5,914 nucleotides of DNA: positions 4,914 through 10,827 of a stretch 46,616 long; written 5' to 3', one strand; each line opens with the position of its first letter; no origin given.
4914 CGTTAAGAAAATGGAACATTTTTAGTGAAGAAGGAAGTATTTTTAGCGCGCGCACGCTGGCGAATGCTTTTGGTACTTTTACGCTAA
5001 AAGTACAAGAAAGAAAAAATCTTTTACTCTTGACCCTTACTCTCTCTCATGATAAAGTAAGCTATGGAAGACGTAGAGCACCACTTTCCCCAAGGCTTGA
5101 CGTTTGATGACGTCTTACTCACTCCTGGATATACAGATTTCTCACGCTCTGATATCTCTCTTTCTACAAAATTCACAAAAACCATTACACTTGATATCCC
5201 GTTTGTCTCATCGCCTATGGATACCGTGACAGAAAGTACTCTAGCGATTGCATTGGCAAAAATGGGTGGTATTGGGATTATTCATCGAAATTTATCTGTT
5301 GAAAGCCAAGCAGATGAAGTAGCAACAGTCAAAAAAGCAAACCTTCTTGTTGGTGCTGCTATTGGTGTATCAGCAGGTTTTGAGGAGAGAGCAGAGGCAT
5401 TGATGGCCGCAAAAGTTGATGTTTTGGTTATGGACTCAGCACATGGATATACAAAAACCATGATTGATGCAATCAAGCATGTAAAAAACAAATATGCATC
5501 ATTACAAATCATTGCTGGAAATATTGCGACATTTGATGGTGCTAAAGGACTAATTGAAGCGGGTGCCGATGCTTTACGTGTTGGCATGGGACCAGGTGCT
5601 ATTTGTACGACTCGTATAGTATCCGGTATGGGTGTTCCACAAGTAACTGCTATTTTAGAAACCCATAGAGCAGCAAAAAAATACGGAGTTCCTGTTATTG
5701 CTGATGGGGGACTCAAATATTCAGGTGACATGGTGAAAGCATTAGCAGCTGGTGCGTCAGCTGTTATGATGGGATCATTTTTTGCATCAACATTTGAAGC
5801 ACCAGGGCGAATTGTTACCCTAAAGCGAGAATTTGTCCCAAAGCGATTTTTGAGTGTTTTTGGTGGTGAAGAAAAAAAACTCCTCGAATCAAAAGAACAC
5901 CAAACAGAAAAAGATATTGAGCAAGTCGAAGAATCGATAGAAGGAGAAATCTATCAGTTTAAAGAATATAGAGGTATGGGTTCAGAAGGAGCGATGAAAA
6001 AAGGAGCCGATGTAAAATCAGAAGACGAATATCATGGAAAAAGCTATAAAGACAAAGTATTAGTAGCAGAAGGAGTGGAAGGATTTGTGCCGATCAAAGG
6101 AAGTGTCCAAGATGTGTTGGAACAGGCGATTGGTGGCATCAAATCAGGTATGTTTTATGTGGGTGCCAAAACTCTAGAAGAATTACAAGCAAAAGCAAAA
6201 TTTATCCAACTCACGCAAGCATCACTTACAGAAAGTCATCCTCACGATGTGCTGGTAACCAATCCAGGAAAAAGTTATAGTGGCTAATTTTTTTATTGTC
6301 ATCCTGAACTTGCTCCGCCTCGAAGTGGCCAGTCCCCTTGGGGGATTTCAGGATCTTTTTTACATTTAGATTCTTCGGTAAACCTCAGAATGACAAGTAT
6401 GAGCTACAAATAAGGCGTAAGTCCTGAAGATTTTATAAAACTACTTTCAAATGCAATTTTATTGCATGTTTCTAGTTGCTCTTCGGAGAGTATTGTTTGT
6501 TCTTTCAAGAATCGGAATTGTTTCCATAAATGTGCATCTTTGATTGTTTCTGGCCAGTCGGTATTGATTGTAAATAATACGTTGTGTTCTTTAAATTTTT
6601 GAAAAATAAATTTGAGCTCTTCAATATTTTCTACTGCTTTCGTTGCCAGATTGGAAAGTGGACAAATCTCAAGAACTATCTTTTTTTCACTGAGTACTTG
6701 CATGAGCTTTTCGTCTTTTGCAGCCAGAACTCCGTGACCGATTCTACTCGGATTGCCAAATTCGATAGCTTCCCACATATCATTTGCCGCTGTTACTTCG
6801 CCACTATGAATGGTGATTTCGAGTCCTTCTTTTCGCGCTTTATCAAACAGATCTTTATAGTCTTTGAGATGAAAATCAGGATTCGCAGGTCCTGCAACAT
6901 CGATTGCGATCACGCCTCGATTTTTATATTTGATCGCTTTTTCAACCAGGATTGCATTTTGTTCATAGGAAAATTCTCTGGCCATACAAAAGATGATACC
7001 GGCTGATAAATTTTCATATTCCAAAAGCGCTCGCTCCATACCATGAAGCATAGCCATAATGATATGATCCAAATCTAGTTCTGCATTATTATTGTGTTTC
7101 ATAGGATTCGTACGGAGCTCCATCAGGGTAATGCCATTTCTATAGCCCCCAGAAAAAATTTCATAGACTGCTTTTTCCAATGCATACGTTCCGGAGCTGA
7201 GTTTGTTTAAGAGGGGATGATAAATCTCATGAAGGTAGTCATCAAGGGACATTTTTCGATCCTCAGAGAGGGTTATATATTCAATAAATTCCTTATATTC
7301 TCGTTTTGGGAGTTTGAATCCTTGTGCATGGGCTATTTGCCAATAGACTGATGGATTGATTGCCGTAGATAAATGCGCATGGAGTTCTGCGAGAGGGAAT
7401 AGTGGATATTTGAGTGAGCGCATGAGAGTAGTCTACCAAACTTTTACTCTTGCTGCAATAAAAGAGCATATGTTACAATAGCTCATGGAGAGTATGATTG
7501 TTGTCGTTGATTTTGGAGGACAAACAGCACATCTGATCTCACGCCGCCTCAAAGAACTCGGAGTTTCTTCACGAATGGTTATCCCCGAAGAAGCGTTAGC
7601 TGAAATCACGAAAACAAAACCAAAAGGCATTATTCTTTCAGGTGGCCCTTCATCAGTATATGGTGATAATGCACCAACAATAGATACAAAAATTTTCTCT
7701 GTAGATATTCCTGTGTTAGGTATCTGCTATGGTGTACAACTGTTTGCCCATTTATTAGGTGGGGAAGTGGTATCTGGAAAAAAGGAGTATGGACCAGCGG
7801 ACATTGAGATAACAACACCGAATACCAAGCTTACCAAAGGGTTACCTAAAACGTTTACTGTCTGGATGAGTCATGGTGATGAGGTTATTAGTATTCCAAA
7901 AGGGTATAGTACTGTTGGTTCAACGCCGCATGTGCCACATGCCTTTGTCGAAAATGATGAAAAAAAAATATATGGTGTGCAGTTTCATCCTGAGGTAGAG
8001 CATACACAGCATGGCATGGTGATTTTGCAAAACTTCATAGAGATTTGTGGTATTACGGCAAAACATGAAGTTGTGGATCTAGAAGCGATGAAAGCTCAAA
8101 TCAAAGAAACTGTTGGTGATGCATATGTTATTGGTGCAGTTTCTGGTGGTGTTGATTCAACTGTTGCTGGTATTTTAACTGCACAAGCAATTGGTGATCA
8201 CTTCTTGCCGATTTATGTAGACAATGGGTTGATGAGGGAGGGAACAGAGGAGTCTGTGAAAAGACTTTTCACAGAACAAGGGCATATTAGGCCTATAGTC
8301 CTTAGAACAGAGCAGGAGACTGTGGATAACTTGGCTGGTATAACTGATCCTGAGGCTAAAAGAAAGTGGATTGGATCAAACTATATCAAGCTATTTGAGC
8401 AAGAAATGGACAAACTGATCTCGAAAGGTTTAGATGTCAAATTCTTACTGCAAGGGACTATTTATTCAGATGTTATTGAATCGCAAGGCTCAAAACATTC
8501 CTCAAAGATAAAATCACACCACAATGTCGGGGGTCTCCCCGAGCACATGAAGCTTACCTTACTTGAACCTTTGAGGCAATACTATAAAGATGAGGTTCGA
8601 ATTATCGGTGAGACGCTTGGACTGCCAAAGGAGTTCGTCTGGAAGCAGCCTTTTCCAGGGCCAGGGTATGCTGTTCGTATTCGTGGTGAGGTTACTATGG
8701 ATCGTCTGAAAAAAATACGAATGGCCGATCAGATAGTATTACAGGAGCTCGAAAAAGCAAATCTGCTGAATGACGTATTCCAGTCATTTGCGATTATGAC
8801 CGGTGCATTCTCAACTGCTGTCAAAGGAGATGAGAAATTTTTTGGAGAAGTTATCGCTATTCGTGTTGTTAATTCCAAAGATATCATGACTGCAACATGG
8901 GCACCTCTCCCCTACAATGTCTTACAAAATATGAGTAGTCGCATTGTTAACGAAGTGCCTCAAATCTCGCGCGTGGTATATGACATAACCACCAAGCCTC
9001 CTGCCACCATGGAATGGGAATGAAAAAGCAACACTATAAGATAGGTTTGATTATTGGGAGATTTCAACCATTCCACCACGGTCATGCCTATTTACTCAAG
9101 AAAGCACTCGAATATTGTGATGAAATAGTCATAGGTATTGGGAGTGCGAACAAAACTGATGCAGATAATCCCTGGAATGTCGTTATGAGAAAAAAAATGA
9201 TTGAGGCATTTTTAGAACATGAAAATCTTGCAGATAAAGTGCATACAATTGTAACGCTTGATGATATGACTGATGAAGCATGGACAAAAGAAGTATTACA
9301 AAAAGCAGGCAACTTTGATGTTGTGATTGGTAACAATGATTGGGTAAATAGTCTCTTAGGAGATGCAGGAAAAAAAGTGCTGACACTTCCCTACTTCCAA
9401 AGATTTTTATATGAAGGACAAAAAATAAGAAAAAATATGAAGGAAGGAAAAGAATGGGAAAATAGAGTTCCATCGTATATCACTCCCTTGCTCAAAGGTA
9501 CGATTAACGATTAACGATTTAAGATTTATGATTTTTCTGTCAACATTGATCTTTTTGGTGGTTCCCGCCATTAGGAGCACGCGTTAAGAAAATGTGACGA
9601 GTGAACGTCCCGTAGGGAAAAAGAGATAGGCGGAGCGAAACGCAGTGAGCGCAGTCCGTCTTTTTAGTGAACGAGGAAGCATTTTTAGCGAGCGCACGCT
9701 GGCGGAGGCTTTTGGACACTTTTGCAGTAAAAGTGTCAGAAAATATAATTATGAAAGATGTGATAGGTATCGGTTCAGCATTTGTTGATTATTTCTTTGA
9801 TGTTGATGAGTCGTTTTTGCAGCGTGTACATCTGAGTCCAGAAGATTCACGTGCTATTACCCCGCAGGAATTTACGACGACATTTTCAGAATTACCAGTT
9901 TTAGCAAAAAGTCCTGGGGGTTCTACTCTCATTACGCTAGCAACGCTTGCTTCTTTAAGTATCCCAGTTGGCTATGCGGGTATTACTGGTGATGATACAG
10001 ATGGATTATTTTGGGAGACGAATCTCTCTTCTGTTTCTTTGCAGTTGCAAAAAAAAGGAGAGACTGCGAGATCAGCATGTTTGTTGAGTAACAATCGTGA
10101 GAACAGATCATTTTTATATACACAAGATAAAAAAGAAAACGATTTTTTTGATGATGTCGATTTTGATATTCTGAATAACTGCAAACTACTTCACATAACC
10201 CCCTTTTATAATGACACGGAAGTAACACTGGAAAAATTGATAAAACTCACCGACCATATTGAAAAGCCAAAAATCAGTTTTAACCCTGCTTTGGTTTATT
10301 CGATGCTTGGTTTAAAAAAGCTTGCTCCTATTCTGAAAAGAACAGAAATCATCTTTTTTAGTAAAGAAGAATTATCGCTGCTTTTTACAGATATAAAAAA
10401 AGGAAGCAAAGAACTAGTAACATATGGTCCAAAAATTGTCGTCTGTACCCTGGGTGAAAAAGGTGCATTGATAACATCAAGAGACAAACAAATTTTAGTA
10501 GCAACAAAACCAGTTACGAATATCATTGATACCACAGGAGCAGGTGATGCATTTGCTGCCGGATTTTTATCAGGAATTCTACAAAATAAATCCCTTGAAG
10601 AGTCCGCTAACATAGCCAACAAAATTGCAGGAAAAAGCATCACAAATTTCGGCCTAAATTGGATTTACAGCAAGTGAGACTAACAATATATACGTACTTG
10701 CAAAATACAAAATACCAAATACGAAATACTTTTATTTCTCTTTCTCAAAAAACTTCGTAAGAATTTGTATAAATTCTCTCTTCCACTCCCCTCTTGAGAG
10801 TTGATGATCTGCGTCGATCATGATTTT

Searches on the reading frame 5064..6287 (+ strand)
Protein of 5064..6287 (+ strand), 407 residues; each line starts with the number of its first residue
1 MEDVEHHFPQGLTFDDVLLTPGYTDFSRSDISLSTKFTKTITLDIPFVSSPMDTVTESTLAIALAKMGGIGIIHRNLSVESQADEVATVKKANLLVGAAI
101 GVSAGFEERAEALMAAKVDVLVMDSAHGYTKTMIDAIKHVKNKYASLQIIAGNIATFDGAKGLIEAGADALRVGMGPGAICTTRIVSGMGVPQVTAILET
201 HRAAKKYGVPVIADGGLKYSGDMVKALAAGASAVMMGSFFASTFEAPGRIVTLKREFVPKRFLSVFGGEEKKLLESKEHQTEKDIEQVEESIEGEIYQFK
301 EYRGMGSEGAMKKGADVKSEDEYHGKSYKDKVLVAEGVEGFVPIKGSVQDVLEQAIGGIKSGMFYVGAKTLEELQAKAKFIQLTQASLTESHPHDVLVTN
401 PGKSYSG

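Call 43: search_protein_families(library=pfam, proteins=[window:5064-6287:+], max_evalue=0.001)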
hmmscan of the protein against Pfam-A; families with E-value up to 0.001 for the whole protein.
window:5064-6287:+ (407 aa): 5 families
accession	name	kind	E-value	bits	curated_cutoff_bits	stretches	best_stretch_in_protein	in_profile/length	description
PF00478.31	IMPDH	-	3.2e-134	447.7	25.6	2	11-296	1-293/345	IMP dehydrogenase / GMP reductase domain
PF03060.21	NMO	-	1.5e-10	41.5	28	1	115-252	103-237/331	Nitronate monooxygenase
PF01070.24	FMN_dh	-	3.2e-07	30.2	24.9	1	130-242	203-307/350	FMN-dependent dehydrogenase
PF01645.23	Glu_synthase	-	2.1e-05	24.3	20.4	1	133-238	194-305/369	Conserved region in glutamate synthase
PF00977.27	His_biosynth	-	0.00012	22.1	23.6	0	200-240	182-222/228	Histidine biosynthesis protein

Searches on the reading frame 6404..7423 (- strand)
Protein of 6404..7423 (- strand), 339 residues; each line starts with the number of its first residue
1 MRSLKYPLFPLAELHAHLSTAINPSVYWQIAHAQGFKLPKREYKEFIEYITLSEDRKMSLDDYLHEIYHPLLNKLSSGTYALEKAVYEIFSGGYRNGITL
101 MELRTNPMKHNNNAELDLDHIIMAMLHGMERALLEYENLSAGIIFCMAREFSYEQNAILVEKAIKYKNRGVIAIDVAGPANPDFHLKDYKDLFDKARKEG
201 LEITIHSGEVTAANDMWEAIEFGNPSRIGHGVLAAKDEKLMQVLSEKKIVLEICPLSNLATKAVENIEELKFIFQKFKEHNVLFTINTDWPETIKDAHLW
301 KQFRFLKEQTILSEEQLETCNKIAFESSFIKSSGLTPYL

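Call 43: search_protein_families(library=pfam, proteins=[window:6404-7423:-], max_evalue=0.001)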
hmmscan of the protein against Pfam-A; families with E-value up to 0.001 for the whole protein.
window:6404-7423:- (339 aa): 1 family
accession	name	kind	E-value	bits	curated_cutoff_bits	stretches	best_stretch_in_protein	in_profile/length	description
PF00962.28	A_deaminase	-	4.3e-62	210.5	27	1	10-332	1-317/330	Adenosine deaminase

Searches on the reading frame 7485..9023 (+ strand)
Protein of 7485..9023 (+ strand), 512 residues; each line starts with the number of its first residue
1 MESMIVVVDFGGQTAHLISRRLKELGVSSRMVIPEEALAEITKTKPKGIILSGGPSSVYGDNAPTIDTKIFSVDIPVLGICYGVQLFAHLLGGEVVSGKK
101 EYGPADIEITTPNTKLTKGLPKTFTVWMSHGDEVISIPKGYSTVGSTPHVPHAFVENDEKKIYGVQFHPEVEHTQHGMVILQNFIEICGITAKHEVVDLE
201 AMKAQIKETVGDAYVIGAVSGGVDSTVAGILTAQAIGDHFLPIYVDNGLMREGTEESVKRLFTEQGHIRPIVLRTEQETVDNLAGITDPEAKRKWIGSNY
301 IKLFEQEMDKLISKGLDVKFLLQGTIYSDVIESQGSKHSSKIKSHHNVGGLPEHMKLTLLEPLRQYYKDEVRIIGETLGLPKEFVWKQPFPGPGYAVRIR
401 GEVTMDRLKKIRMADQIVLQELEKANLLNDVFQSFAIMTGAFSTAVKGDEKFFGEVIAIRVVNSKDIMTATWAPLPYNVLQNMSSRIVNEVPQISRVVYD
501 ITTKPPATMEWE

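Call 43: search_protein_families(library=pfam, proteins=[window:7485-9023:+], max_evalue=0.001)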
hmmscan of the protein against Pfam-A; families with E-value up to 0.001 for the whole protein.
window:7485-9023:+ (512 aa): 4 families
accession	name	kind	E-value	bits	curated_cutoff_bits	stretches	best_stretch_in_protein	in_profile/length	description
PF00117.34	GATase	-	3.6e-45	154.4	22.8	1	6-185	1-187/190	Glutamine amidotransferase class-I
PF00958.27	GMP_synt_C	-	2.2e-34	117.8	27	1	420-511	1-92/92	GMP synthase C terminal domain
PF07722.19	Peptidase_C26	-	3.8e-06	27.3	20.5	1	70-170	101-219/219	Peptidase C26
PF02540.23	NAD_synthase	-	3.4e-05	23.5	21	0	202-243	9-50/242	NAD synthase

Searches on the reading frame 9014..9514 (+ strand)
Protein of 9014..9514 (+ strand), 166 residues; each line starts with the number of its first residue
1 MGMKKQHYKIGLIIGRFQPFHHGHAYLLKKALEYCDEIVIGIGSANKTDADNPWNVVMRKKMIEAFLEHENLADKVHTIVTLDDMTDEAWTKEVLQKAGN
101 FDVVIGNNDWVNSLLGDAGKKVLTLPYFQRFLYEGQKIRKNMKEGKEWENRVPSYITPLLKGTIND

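Call 43: search_protein_families(library=pfam, proteins=[window:9014-9514:+], max_evalue=0.001)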
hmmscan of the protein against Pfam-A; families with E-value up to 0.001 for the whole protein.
window:9014-9514:+ (166 aa): 3 families
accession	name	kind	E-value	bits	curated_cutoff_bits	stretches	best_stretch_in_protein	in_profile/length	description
PF01467.32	CTP_transf_like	-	2.1e-12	47.8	21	1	13-113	2-93/133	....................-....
PF01747.23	ATP-sulfurylase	-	0.00044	20.2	24.3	0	18-96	29-104/212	ATP-sulfurylase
PF05636.17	HIGH_NTase1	-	0.00072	19.4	27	0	13-40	6-34/402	HIGH Nucleotidyl Transferase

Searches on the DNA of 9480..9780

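Call 82: search_rna_families(source=window, start=9480, end=9780, threshold=evalue, max_evalue=1)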
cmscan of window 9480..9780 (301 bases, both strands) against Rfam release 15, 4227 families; matches with E-value up to 1: 0.
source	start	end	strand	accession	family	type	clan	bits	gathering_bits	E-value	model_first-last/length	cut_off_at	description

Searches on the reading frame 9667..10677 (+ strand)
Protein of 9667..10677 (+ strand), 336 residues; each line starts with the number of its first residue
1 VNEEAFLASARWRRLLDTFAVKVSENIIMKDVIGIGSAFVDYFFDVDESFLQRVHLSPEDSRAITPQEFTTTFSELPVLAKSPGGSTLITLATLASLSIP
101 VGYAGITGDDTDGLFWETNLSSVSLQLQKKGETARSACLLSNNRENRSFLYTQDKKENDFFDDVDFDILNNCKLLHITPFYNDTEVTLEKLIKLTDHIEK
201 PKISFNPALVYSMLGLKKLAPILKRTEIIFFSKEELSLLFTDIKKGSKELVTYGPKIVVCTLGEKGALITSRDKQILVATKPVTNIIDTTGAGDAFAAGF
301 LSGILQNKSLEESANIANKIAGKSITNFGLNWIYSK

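Call 43: search_protein_families(library=pfam, proteins=[window:9667-10677:+], max_evalue=0.001)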
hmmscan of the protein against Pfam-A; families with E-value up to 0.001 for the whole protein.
window:9667-10677:+ (336 aa): 1 family
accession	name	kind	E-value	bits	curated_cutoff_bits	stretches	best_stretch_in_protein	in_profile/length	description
PF00294.29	PfkB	-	1.3e-35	123.6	25.8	1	79-330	31-295/302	pfkB family carbohydrate kinase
